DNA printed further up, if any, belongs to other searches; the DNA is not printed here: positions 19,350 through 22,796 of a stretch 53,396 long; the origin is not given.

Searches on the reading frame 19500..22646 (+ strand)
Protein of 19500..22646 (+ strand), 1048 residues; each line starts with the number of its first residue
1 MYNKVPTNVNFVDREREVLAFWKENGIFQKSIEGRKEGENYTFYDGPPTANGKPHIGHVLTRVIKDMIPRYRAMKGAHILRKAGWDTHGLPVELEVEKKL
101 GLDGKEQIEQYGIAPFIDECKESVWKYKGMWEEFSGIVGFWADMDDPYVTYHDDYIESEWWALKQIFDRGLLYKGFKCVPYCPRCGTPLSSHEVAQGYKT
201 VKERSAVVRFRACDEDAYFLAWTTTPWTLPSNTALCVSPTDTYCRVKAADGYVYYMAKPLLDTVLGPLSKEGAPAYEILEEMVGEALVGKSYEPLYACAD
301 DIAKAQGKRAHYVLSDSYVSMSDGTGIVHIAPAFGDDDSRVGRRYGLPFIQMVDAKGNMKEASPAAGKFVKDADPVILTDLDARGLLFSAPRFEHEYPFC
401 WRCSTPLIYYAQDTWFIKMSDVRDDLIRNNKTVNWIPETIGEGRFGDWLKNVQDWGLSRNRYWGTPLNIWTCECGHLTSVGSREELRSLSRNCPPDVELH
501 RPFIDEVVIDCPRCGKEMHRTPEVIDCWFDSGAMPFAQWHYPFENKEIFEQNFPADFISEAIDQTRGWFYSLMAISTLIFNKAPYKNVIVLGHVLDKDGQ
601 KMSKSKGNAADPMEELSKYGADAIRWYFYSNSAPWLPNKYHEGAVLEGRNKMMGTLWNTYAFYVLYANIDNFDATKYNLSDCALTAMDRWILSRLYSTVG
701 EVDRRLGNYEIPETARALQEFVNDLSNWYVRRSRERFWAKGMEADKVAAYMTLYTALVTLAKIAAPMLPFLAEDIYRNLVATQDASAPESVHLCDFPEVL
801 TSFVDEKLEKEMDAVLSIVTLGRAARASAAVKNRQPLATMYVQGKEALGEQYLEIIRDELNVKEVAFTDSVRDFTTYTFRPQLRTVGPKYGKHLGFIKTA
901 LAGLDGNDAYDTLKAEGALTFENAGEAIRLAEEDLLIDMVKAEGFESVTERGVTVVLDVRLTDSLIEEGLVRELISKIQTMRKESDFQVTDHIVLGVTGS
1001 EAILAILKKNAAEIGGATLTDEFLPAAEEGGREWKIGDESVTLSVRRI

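Call 7: search_protein_families(library=pfam, proteins=[window:19500-22646:+], max_evalue=0.01)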
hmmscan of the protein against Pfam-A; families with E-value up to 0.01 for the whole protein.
window:19500-22646:+ (1048 aa): 6 families
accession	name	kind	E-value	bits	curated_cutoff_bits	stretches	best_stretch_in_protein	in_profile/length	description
PF00133.28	tRNA-synt_1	-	5.3e-128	427.7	22.7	1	18-630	2-404/414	tRNA synthetases class I (I, L, M and V)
PF19302.4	DUF5915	-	3.4e-50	170.7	27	1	854-1047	2-194/195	Domain of unknown function (DUF5915)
PF08264.19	Anticodon_1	-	1.4e-32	113.1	25.1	1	688-838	1-145/148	Anticodon-binding domain of tRNA ligase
PF09334.17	tRNA-synt_1g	-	2.4e-18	66.5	20.1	2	50-111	10-70/391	tRNA synthetases class I (M)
PF01406.26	tRNA-synt_1e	-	0.00017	21.5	27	0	576-631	229-283/301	tRNA synthetases class I (C) catalytic domain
PF01921.24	tRNA-synt_1f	-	0.0046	16.4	27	0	590-631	271-312/360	tRNA synthetases class I (K)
